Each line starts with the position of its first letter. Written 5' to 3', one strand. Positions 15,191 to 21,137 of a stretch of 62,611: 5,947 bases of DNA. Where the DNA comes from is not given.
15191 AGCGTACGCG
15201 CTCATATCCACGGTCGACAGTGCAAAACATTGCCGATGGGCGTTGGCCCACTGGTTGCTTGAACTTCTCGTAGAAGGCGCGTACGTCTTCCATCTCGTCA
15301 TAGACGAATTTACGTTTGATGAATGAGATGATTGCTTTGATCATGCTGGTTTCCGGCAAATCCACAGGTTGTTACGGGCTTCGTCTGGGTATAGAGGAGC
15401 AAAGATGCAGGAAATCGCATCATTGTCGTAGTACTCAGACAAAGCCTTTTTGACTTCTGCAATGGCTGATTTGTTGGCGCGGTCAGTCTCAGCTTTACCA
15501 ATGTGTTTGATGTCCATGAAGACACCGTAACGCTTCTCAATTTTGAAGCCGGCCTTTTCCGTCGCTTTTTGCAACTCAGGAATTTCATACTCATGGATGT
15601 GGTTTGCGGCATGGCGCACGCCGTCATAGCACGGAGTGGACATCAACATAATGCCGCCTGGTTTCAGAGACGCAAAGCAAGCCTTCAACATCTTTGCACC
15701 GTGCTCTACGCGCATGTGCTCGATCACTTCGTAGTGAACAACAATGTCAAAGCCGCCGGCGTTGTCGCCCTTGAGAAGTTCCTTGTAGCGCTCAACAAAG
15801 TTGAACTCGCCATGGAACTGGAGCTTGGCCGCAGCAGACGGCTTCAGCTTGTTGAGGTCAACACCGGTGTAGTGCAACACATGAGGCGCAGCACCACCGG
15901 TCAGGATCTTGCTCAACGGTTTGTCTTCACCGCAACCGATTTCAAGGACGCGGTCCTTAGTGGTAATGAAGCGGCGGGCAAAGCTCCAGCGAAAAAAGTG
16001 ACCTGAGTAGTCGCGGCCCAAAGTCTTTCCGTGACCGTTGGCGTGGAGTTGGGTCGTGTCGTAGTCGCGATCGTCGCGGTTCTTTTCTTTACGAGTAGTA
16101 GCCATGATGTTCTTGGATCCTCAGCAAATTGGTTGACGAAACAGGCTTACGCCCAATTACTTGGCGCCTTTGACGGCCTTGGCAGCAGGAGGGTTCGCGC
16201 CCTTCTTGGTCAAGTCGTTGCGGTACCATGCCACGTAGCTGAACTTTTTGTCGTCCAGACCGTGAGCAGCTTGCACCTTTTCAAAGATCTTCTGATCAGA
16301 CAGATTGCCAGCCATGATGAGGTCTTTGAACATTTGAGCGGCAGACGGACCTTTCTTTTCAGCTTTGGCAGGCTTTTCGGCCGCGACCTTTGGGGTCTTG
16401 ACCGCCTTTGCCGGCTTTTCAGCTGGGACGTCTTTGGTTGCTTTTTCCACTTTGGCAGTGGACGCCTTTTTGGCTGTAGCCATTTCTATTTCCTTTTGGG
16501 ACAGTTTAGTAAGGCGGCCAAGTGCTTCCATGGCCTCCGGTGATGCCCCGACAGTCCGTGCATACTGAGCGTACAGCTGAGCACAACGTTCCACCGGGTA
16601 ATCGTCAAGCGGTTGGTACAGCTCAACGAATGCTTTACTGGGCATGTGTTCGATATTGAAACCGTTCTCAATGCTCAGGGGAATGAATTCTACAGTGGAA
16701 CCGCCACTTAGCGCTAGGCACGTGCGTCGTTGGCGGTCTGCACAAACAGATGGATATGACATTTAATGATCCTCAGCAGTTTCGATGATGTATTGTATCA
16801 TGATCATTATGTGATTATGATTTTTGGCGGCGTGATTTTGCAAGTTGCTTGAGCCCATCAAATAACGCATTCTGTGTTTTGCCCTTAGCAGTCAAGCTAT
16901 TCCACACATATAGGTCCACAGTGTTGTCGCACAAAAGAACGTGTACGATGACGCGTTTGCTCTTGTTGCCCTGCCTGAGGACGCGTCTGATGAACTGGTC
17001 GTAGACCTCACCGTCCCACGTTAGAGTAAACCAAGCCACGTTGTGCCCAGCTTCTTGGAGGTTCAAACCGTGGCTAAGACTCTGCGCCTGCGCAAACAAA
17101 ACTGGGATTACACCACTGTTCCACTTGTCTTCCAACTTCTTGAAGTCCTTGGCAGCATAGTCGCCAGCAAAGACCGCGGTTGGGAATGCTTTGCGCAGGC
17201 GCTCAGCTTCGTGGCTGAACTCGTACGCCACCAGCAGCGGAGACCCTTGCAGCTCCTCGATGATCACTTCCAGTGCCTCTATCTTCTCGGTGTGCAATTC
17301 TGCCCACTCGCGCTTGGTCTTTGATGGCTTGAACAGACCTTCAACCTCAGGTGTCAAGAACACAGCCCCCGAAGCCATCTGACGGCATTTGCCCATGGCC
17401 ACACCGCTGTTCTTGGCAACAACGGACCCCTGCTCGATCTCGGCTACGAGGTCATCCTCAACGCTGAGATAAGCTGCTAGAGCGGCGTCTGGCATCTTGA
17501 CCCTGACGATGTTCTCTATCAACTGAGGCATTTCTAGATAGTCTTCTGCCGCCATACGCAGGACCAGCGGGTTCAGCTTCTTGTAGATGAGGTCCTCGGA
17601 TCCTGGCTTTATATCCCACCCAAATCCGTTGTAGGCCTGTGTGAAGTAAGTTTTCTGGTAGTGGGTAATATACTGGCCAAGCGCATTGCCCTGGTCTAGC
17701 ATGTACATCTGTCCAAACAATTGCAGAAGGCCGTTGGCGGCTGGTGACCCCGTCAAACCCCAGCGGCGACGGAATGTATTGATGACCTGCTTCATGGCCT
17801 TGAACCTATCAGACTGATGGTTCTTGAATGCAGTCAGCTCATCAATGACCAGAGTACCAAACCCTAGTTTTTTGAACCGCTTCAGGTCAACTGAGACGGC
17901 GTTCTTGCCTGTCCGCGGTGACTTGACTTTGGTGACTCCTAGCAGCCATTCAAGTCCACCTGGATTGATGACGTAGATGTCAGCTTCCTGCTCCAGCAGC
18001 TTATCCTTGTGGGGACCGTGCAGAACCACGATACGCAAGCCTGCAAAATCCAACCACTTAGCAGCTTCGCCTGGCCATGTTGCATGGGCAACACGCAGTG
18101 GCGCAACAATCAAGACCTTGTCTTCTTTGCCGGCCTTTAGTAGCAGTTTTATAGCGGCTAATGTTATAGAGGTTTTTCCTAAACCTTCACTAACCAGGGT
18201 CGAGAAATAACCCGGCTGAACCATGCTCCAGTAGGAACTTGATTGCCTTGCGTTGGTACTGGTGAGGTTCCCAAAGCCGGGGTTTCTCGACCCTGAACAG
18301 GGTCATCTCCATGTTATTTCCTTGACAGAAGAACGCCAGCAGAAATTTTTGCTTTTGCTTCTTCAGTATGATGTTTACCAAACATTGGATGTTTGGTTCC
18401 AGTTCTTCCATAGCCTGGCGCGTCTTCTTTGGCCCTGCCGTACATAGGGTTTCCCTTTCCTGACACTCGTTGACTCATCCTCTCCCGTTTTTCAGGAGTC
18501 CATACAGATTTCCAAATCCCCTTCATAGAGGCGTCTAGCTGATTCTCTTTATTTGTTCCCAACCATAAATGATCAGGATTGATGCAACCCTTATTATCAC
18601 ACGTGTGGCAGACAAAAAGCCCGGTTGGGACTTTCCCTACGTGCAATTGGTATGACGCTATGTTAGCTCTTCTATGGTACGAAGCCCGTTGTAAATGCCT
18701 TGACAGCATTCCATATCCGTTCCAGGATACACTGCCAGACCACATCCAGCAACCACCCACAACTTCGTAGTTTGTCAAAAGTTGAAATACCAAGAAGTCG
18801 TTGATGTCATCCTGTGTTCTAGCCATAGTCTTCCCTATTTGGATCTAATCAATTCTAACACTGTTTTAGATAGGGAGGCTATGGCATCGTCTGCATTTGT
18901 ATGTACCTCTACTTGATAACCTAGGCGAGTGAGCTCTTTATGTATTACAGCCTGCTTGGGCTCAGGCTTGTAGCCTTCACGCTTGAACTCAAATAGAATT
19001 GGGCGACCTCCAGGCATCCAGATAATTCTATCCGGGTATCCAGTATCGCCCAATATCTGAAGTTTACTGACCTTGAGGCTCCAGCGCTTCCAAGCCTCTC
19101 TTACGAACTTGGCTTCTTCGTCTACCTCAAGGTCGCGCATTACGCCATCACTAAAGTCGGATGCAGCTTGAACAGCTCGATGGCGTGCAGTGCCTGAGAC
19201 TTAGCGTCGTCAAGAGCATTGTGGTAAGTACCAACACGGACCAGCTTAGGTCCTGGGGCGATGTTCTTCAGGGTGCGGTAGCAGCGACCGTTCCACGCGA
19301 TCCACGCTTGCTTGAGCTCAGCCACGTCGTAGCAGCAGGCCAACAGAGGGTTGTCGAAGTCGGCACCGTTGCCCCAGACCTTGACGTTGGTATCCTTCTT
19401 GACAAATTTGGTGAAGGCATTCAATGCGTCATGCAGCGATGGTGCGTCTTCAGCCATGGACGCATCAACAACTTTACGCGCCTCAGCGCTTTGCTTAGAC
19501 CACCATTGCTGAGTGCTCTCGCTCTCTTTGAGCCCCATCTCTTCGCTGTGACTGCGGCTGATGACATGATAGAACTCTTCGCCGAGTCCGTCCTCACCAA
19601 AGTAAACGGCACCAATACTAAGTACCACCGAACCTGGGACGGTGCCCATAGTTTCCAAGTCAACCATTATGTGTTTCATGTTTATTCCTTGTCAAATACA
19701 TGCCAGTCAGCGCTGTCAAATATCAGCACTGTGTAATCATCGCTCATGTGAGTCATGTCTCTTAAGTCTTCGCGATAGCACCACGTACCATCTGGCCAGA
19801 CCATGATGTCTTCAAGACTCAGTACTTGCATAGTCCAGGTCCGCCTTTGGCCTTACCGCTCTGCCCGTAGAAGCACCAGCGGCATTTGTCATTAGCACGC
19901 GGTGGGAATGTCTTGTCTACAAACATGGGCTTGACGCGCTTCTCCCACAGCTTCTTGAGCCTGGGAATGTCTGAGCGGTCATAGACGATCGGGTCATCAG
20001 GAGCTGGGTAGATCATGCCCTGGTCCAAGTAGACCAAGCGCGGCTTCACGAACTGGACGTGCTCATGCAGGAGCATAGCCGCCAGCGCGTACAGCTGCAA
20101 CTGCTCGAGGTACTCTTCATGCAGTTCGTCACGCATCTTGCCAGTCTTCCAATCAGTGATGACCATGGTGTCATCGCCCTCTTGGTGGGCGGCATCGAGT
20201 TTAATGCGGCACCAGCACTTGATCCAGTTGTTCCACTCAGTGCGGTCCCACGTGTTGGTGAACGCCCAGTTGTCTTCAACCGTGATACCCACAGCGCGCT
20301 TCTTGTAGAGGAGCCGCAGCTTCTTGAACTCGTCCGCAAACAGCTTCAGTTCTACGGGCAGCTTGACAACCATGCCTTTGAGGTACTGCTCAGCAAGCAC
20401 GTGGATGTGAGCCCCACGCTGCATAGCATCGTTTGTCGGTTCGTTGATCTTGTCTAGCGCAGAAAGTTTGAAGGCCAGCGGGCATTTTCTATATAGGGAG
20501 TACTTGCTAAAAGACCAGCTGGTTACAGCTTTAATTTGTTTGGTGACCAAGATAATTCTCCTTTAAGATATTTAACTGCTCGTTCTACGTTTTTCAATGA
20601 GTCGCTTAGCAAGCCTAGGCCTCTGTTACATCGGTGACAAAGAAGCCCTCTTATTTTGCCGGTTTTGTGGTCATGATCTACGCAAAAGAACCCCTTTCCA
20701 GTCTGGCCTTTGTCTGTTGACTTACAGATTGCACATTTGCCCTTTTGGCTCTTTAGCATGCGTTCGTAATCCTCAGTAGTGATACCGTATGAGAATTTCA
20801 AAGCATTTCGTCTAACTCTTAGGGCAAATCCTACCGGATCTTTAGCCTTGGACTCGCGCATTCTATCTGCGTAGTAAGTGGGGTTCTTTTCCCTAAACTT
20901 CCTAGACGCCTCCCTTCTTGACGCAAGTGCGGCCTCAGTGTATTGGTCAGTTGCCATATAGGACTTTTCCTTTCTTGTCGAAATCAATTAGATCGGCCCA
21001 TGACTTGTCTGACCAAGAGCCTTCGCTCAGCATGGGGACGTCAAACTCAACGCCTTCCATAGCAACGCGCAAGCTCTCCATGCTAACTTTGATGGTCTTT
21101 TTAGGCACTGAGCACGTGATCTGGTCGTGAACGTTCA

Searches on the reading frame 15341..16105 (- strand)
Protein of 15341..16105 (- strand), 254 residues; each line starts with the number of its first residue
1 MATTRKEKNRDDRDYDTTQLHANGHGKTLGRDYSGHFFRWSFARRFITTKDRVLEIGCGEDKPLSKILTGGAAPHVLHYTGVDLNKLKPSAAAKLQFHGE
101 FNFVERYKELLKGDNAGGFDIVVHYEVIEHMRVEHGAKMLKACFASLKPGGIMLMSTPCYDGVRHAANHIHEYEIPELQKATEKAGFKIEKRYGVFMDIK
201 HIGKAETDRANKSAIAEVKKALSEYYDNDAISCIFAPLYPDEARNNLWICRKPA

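Call 9: search_protein_families(library=pfam, proteins=[window:15341-16105:-], max_evalue=0.01)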
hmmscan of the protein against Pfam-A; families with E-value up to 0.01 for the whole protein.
window:15341-16105:- (254 aa): 6 families
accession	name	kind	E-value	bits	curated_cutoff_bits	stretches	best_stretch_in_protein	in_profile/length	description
PF13489.12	Methyltransf_23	-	2.6e-14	53.7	27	1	48-190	21-162/164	Methyltransferase domain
PF08242.18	Methyltransf_12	-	7.8e-10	39.8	30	1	54-152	1-97/98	Methyltransferase domain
PF08241.18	Methyltransf_11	-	2.8e-07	31.5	21.2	1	54-154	1-94/95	Methyltransferase domain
PF13649.12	Methyltransf_25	-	4.9e-07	30.8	27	1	53-151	1-97/97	Methyltransferase domain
PF13847.12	Methyltransf_31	-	5.4e-06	26.6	27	1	49-178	3-121/145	Methyltransferase domain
PF02353.26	CMAS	-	0.0067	16.2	27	0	52-159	65-168/273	Mycolic acid cyclopropane synthetase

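Call 10: search_protein_families(library=phrogs, proteins=[window:15341-16105:-], max_evalue=0.001)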
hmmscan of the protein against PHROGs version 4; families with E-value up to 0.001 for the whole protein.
window:15341-16105:- (254 aa): 2 families
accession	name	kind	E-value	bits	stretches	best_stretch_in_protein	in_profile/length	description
phrog_4752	-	other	1.1e-05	25.8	1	40-160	42-163/241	tRNA methyltransferase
phrog_22502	-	other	6.9e-05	23.7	1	51-204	73-227/276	methyltransferase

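Call 19: search_protein_families(library=ncbifam, proteins=[window:15341-16105:-], max_evalue=0.01)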
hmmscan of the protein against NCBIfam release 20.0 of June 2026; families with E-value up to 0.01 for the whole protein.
window:15341-16105:- (254 aa): 3 families
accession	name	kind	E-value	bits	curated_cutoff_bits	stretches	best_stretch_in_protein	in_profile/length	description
TIGR01983.1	UbiG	equivalog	3.4e-10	39.6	102.95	1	50-157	50-153/228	bifunctional 2-polyprenyl-6-hydroxyphenol methylase/3-demethylubiquinol 3-O-methyltransferase UbiG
NF043040.1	corrin_prot_MT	hypoth_equivalog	2.2e-07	30.5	180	1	42-155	34-147/216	corrinoid protein-associated methyltransferase CpaM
TIGR04074.1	bacter_Hen1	equivalog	2.2e-06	26.5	340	1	51-207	284-449/462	3' terminal RNA ribose 2'-O-methyltransferase Hen1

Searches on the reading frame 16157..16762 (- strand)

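Call 9: search_protein_families(library=pfam, proteins=[window:16157-16762:-], max_evalue=0.01)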
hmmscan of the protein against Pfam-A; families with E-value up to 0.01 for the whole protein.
window:16157-16762:- (201 aa): 0 families

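Call 10: search_protein_families(library=phrogs, proteins=[window:16157-16762:-], max_evalue=0.001)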
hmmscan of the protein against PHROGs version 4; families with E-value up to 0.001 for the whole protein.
window:16157-16762:- (201 aa): 2 families
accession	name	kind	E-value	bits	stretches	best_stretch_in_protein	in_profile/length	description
phrog_34102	-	unknown function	0.0002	22.6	1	120-194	4-76/122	-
phrog_17205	-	unknown function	0.00038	21.3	1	122-199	8-84/162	-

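Call 19: search_protein_families(library=ncbifam, proteins=[window:16157-16762:-], max_evalue=0.01)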
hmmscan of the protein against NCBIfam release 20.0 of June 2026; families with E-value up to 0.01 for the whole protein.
window:16157-16762:- (201 aa): 0 families

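Call 73: search_protein_families(library=padloc, proteins=[window:16157-16762:-], max_evalue=0.01)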
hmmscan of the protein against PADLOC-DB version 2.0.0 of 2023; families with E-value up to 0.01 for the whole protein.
window:16157-16762:- (201 aa): 0 families

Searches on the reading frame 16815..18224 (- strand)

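Call 9: search_protein_families(library=pfam, proteins=[window:16815-18224:-], max_evalue=0.01)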
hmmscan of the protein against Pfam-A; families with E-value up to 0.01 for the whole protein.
window:16815-18224:- (469 aa): 4 families
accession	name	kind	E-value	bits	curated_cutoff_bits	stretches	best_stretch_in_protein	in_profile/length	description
PF00176.29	SNF2-rel_dom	-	9.8e-17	61.4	24.9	1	14-271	27-269/290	SNF2-related domain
PF00271.37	Helicase_C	-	6.7e-07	30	23.5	1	313-419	1-110/110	Helicase conserved C-terminal domain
PF00270.35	DEAD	-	1.5e-06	28.5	26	1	14-151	24-145/167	DEAD/DEAH box helicase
PF04851.21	ResIII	-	1.7e-05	25.2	22.5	1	14-161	33-162/164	Type III restriction enzyme, res subunit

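Call 10: search_protein_families(library=phrogs, proteins=[window:16815-18224:-], max_evalue=0.001)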
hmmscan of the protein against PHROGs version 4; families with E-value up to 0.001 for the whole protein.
window:16815-18224:- (469 aa): 7 families
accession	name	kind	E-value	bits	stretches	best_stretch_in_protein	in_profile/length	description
phrog_62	-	DNA, RNA and nucleotide metabolism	1.6e-123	414.8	1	13-464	718-1142/1881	DNA helicase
phrog_11354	-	unknown function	4.2e-25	88.7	1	358-460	9-110/116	-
phrog_16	-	DNA, RNA and nucleotide metabolism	5.8e-10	39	1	14-174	300-433/986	DNA helicase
phrog_11801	-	other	1.9e-09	36.3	1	357-457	1396-1495/2269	DNA methyltransferase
phrog_1685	-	unknown function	3.7e-09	35.4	1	360-455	1455-1549/2278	-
phrog_29996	-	unknown function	4.4e-08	32.5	1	13-442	751-1151/1189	-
phrog_24008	-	DNA, RNA and nucleotide metabolism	0.00018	20.5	0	353-452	862-959/1006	helicase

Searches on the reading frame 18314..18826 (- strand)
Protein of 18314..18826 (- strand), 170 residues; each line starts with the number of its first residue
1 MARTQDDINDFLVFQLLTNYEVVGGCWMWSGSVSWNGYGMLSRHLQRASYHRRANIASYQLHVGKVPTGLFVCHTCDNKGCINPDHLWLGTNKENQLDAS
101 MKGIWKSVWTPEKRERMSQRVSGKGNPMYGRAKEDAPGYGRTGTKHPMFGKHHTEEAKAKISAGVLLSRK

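Call 9: search_protein_families(library=pfam, proteins=[window:18314-18826:-], max_evalue=0.01)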
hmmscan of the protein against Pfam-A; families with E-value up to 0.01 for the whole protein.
window:18314-18826:- (170 aa): 3 families
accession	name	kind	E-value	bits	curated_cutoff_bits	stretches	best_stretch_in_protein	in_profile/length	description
PF07460.16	NUMOD3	-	2.3e-14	53.4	20.4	2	141-162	16-37/37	NUMOD3 motif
PF13392.12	HNH_3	-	8e-10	38.7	24.8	1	59-96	8-45/46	HNH endonuclease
PF05551.17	zf-His_Me_endon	-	2.2e-05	25.1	27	1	69-98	64-93/131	Zinc-binding loop region of homing endonuclease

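Call 10: search_protein_families(library=phrogs, proteins=[window:18314-18826:-], max_evalue=0.001)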
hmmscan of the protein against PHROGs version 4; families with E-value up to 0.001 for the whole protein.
window:18314-18826:- (170 aa): 9 families
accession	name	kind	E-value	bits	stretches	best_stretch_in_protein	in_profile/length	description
phrog_1872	-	DNA, RNA and nucleotide metabolism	9.6e-26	91.7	1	21-118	31-129/166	endonuclease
phrog_6254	-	DNA, RNA and nucleotide metabolism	4.2e-17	63.8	1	24-115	12-100/154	HNH endonuclease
phrog_826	-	DNA, RNA and nucleotide metabolism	6.7e-17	62.9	1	23-99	82-158/281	HNH endonuclease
phrog_3593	-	DNA, RNA and nucleotide metabolism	7.6e-16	59.4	1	22-128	67-174/210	HNH endonuclease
phrog_59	-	DNA, RNA and nucleotide metabolism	1.2e-13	52.3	1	24-107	156-243/423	HNH endonuclease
phrog_1492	-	DNA, RNA and nucleotide metabolism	7.7e-12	46.1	1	25-103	79-163/414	HNH endonuclease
phrog_4842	-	DNA, RNA and nucleotide metabolism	5.7e-08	33.7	1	25-87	76-135/154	HNH endonuclease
phrog_314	-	DNA, RNA and nucleotide metabolism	2.3e-07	31.1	1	95-163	279-338/574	homing endonuclease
phrog_12376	-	unknown function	0.0007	20.3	1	67-126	147-204/210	-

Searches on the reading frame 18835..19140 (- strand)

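Call 9: search_protein_families(library=pfam, proteins=[window:18835-19140:-], max_evalue=0.01)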
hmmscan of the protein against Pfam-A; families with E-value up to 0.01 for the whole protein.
window:18835-19140:- (101 aa): 1 family
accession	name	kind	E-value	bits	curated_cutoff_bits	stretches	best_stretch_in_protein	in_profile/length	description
PF08774.17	VRR_NUC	-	0.00017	22.1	23.8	1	11-80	40-112/116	VRR-NUC domain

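Call 10: search_protein_families(library=phrogs, proteins=[window:18835-19140:-], max_evalue=0.001)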
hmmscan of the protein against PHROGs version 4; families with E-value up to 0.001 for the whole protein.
window:18835-19140:- (101 aa): 3 families
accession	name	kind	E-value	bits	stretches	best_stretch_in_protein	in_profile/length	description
phrog_93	-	DNA, RNA and nucleotide metabolism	3.3e-12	46.9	1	14-88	359-436/613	endonuclease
phrog_824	-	unknown function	4.7e-08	34.2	1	33-90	112-171/265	-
phrog_5702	-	DNA, RNA and nucleotide metabolism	1.1e-07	32.8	1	33-92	5-65/70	Holliday junction resolvase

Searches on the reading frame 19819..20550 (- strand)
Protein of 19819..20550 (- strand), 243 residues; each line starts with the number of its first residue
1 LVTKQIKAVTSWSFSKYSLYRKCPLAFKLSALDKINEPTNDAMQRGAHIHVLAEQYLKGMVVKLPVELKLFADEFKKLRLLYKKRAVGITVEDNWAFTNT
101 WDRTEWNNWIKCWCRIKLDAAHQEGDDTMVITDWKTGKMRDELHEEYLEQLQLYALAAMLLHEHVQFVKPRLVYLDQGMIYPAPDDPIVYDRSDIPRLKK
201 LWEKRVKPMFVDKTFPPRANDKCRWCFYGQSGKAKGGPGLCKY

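Call 9: search_protein_families(library=pfam, proteins=[window:19819-20550:-], max_evalue=0.01)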
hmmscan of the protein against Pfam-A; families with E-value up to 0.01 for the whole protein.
window:19819-20550:- (243 aa): 2 families
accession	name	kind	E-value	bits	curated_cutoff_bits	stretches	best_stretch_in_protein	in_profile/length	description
PF12705.13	PDDEXK_1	-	2.1e-18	67.6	22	1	11-228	1-242/247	PD-(D/E)XK nuclease superfamily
PF10926.14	DUF2800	-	6.6e-05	22.7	21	1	12-165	4-167/368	Protein of unknown function (DUF2800)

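Call 10: search_protein_families(library=phrogs, proteins=[window:19819-20550:-], max_evalue=0.001)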
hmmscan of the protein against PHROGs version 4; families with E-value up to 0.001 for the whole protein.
window:19819-20550:- (243 aa): 3 families
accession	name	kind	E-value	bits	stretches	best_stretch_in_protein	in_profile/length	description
phrog_69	-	DNA, RNA and nucleotide metabolism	4.3e-23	83.1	1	11-228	89-319/501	exonuclease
phrog_1218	-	DNA, RNA and nucleotide metabolism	3.2e-12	47.4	2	106-161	132-190/364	exonuclease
phrog_298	-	DNA, RNA and nucleotide metabolism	1.3e-06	29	0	125-161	178-214/293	exonuclease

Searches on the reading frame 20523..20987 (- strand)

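Call 9: search_protein_families(library=pfam, proteins=[window:20523-20987:-], max_evalue=0.01)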
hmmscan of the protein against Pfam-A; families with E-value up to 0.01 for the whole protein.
window:20523-20987:- (154 aa): 1 family
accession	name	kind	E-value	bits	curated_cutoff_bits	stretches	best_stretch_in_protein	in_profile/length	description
PF02945.21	Endonuclease_7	-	3.7e-24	84.9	23.6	1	63-142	4-81/82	Recombination endonuclease VII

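Call 10: search_protein_families(library=phrogs, proteins=[window:20523-20987:-], max_evalue=0.001)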
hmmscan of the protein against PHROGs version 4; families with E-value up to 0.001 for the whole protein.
window:20523-20987:- (154 aa): 7 families
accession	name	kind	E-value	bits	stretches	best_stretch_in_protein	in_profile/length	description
phrog_2914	-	DNA, RNA and nucleotide metabolism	1.6e-34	120.3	1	12-143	29-154/190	endonuclease VII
phrog_2633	-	DNA, RNA and nucleotide metabolism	2.3e-32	113.1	1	35-144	57-139/142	endonuclease VII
phrog_307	-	DNA, RNA and nucleotide metabolism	2.8e-30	107.5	1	66-142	104-177/334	endonuclease VII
phrog_423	-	DNA, RNA and nucleotide metabolism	6.7e-15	56.4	1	75-133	16-73/159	endonuclease VII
phrog_17507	-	DNA, RNA and nucleotide metabolism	3.6e-09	37.4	1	103-142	1-41/65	endonuclease VII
phrog_1035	-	DNA, RNA and nucleotide metabolism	4.1e-09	37.7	1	25-127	97-213/271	endonuclease VII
phrog_11865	-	DNA, RNA and nucleotide metabolism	1.5e-06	29.6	1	103-137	2-36/95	endonuclease VII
